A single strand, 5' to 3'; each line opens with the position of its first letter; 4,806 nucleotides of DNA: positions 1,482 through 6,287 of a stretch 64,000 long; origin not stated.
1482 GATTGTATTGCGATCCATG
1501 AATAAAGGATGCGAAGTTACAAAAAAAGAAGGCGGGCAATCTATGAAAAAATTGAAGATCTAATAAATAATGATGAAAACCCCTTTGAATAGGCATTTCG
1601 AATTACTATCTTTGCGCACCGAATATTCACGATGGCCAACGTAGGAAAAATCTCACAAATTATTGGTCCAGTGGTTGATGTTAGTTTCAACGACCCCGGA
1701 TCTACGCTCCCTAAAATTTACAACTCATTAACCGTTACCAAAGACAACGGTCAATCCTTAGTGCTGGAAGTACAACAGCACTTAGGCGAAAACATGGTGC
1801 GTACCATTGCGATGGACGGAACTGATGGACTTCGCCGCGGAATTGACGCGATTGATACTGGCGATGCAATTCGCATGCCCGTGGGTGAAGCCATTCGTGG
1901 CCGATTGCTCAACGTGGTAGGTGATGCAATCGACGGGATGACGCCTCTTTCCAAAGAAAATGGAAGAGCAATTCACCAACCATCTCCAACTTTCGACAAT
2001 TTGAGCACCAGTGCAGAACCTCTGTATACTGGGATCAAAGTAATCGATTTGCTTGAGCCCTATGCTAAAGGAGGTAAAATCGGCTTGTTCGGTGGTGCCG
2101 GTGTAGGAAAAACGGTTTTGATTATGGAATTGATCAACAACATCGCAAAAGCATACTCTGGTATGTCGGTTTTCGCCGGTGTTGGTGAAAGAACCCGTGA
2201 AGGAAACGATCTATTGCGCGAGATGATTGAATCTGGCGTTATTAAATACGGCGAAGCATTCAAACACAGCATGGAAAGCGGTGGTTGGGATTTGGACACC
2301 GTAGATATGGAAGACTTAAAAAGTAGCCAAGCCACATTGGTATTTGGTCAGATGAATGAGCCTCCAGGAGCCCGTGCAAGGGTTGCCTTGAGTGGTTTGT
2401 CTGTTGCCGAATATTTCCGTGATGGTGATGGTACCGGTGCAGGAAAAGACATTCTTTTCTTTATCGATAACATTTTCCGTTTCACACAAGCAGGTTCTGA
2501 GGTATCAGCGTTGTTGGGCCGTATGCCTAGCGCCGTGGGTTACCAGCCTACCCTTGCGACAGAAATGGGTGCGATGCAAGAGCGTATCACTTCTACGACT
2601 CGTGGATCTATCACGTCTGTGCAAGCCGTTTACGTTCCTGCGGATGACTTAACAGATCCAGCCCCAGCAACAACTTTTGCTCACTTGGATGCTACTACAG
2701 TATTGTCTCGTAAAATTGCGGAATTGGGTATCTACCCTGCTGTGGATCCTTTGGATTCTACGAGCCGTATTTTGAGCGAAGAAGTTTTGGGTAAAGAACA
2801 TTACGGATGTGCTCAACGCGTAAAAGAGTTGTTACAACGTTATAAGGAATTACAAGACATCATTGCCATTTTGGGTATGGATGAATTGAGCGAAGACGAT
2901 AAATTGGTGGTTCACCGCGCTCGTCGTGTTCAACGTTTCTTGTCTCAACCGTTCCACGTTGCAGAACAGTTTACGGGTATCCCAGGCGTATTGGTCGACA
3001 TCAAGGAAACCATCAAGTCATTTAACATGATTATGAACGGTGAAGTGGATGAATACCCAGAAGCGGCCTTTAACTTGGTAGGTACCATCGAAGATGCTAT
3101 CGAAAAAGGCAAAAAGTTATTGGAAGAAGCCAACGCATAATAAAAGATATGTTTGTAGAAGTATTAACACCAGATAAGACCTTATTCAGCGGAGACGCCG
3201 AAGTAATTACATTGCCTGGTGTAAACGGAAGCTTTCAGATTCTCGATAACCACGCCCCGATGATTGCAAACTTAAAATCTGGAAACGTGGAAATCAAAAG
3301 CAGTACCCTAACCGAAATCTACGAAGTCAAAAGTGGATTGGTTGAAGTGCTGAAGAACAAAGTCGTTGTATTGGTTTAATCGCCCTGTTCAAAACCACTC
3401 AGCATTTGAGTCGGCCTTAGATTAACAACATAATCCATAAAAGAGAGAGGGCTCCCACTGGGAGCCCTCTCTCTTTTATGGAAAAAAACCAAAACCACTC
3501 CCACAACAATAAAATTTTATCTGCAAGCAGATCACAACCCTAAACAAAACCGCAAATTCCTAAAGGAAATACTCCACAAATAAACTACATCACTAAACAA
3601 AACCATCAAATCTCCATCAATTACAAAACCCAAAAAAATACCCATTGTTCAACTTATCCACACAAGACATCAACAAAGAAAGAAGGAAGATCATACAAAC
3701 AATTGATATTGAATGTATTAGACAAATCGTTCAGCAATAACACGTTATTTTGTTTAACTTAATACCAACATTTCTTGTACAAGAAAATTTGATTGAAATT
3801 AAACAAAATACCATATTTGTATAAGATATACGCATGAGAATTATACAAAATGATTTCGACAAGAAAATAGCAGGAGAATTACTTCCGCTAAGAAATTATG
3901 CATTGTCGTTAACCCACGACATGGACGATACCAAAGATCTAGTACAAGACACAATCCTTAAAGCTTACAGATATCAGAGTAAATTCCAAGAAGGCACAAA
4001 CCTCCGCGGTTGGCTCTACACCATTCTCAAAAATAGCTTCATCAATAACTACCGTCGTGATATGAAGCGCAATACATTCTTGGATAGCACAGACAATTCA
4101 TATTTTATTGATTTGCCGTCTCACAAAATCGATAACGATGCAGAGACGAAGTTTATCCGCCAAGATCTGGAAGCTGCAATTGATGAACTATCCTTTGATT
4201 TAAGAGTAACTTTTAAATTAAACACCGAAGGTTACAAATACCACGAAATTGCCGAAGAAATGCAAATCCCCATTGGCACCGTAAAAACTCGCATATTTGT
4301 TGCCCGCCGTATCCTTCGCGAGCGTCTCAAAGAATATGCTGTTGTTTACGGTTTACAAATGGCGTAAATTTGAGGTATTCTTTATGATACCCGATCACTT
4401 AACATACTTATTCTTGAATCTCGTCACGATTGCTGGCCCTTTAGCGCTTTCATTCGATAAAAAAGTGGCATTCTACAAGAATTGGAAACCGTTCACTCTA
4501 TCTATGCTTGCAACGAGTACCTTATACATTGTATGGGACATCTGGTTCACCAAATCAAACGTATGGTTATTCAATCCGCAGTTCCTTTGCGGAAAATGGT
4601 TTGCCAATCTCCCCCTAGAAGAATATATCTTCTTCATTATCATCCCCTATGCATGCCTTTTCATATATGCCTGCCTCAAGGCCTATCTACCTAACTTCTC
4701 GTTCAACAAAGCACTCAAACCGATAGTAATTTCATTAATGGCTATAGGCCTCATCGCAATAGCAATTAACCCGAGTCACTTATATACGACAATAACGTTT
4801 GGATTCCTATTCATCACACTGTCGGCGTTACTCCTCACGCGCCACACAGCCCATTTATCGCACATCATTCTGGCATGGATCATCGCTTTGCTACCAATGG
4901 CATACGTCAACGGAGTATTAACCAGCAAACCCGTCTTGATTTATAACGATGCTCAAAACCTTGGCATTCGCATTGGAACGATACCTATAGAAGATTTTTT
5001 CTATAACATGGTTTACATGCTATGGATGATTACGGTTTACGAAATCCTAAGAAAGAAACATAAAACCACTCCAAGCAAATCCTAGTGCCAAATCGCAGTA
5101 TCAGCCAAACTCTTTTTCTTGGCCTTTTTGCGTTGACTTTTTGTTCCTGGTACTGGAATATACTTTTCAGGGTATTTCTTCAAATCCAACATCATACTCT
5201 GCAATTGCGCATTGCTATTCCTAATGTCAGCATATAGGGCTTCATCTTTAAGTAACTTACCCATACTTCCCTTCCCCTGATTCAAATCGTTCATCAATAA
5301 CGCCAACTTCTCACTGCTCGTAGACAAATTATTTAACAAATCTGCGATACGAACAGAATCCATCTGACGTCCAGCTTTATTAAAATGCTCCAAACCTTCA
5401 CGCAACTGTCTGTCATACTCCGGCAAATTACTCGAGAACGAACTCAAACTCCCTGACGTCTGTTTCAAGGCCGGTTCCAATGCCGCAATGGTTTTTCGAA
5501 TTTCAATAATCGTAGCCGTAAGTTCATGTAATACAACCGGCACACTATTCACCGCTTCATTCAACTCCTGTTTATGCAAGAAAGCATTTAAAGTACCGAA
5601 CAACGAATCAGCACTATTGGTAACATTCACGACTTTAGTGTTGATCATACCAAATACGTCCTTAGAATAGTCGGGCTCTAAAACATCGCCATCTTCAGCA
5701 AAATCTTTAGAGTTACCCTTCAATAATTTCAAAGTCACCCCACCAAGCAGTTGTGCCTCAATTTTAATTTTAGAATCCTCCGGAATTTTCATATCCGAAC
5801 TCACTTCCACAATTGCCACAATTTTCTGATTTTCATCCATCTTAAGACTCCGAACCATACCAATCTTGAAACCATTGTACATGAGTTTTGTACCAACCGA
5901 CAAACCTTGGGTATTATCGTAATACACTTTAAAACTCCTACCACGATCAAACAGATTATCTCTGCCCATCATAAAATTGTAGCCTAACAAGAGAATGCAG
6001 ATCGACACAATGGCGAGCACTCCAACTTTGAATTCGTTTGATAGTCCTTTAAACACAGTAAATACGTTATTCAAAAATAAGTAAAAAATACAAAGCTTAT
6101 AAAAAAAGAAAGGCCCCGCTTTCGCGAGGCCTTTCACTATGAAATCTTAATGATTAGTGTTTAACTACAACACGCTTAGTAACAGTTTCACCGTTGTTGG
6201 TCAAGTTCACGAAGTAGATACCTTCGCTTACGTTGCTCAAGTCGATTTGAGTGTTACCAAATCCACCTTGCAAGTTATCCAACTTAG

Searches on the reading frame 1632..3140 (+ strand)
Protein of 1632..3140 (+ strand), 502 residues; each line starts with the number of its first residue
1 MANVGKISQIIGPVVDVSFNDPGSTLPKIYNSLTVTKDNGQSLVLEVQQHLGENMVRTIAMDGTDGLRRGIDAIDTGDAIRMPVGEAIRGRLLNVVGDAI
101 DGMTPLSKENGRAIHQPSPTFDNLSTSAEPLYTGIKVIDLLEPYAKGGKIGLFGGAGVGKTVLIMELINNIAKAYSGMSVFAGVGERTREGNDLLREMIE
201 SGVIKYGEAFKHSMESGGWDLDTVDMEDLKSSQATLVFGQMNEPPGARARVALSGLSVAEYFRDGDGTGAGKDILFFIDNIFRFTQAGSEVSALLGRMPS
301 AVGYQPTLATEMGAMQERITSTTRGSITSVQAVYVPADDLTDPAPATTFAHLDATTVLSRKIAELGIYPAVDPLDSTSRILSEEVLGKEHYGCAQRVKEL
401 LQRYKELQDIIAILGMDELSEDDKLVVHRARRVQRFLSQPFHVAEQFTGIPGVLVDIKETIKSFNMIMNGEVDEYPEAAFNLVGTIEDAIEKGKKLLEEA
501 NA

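Call 7: search_protein_families(library=pfam, proteins=[window:1632-3140:+], max_evalue=0.0001)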
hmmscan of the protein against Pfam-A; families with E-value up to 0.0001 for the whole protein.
window:1632-3140:+ (502 aa): 3 families
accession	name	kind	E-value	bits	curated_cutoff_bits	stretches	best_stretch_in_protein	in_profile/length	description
PF00006.31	ATP-synt_ab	-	1.9e-63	214.4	29.5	1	134-378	1-213/213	ATP synthase alpha/beta family, nucleotide-binding domain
PF22919.1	ATP-synt_VA_C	-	2.2e-17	63.4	24.7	1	383-475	5-100/101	C-terminal domain of V and A type ATP synthase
PF02874.29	ATP-synt_ab_N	-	2.8e-17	63.4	20.9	1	7-77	1-69/69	ATP synthase alpha/beta family, beta-barrel domain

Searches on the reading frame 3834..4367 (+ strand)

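Call 7: search_protein_families(library=pfam, proteins=[window:3834-4367:+], max_evalue=0.0001)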
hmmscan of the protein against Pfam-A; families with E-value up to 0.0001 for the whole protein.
window:3834-4367:+ (177 aa): 4 families
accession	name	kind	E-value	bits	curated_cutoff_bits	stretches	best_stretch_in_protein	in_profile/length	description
PF04542.20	Sigma70_r2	-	3e-12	46.6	24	1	19-76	9-68/71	Sigma-70 region 2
PF08281.18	Sigma70_r4_2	-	3.5e-10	39.8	25.7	1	110-159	2-52/54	Sigma-70, region 4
PF22029.2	PhyR_sigma2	-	5.5e-08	33.2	27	1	12-65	1-54/55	Sigma2 domain of PhyR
PF04545.22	Sigma70_r4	-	4.7e-05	23.3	24.1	1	127-163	17-50/50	Sigma-70, region 4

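Call 38: search_protein_families(library=ncbifam, proteins=[window:3834-4367:+], max_evalue=0.001)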
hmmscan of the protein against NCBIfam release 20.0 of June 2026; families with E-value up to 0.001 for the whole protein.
window:3834-4367:+ (177 aa): 80 families (the best 25 are shown)
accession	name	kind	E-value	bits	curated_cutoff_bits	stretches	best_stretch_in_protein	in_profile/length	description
NF009198.0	PRK12546.1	equivalog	1.9e-29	102.7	270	1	7-165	8-161/188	RNA polymerase sigma factor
NF009164.0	PRK12511.1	equivalog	8.4e-28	97.1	185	1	9-163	7-157/182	RNA polymerase sigma factor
TIGR02947.1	SigH_actino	hypoth_equivalog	1.1e-27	97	251.55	1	19-175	24-189/193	RNA polymerase sigma-70 factor, TIGR02947 family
NF009199.0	PRK12547.1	subfamily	1.5e-27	96.2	219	1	4-166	4-161/184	RNA polymerase sigma factor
NF009169.0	PRK12516.1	equivalog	8.3e-26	90.6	321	1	5-166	9-165/188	RNA polymerase sigma factor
TIGR02985.1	Sig70_bacteroi1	subfamily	1.2e-25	90.6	126.4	1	19-165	14-162/162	RNA polymerase sigma-70 factor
TIGR02950.1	SigM_subfam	subfamily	7.4e-24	84.4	147.95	1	21-165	15-158/159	RNA polymerase sigma factor, SigM family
NF007227.0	PRK09645.1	subfamily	8.7e-24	84.4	202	1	18-170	25-175/177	sigma-70 family RNA polymerase sigma factor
NF009192.0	PRK12540.1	equivalog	4.8e-23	81.7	307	1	12-163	11-157/182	RNA polymerase sigma factor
NF007216.0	PRK09638.1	equivalog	9.5e-23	80.9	194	1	13-167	25-176/180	RNA polymerase sigma factor SigY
TIGR02937.1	sigma70-ECF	superfamily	9.5e-22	77.4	42.9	1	19-165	14-165/165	sigma-70 family RNA polymerase sigma factor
NF058625.1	sigma_PG0214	equivalog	6.8e-21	74.7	130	1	7-167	5-163/170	GFO_1088 family ECF-type sigma factor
NF008888.0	PRK11922.1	equivalog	7.2e-21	74.9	204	1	25-167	49-198/231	RNA polymerase sigma factor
NF007229.0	PRK09647.1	equivalog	1.3e-19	70.5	265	1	23-168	61-205/220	RNA polymerase sigma factor SigE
TIGR02939.1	RpoE_Sigma70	equivalog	1.9e-19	70.4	236.15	1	27-166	41-187/190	RNA polymerase sigma factor RpoE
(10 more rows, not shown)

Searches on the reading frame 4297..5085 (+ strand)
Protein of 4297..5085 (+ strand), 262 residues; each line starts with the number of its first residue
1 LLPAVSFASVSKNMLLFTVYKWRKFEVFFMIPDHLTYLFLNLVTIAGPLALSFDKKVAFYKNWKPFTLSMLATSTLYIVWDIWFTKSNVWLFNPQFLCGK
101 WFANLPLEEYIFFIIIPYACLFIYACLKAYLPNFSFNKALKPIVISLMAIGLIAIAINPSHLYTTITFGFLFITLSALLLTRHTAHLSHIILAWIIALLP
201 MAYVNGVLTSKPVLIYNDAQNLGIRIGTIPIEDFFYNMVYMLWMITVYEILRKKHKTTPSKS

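Call 7: search_protein_families(library=pfam, proteins=[window:4297-5085:+], max_evalue=0.0001)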
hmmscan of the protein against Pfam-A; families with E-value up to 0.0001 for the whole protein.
window:4297-5085:+ (262 aa): 1 family
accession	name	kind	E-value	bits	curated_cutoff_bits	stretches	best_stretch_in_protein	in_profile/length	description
PF18916.5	Lycopene_cyc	-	2.4e-31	108.6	27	2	161-251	2-92/92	Lycopene cyclase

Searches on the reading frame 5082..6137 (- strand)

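Call 6: search_protein_families(library=pfam, proteins=[window:5082-6137:-], max_evalue=0.01)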
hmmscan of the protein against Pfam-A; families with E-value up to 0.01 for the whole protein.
window:5082-6137:- (351 aa): 2 families
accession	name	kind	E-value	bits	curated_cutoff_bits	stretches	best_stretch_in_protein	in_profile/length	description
PF02470.25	MlaD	-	1.4e-11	44.9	25.1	1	66-134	2-74/81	MlaD protein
PF03874.21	RNA_pol_Rpb4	-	0.0035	18.1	25.6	0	219-322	34-115/116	RNA polymerase Rpb4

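Call 38: search_protein_families(library=ncbifam, proteins=[window:5082-6137:-], max_evalue=0.001)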
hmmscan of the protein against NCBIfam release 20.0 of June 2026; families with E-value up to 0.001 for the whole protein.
window:5082-6137:- (351 aa): 3 families
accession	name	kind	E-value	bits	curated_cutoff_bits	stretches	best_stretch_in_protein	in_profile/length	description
TIGR00996.1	Mtu_fam_mce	paralog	1.4e-14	54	140.5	1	41-143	6-109/291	MCE family protein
TIGR04430.1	OM_asym_MlaD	equivalog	6.3e-13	48.8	135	1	34-155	5-129/146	outer membrane lipid asymmetry maintenance protein MlaD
NF047463.1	CllEntPrLepto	equivalog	1.7e-07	31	400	1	38-114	9-87/250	mammalian cell entry protein Mce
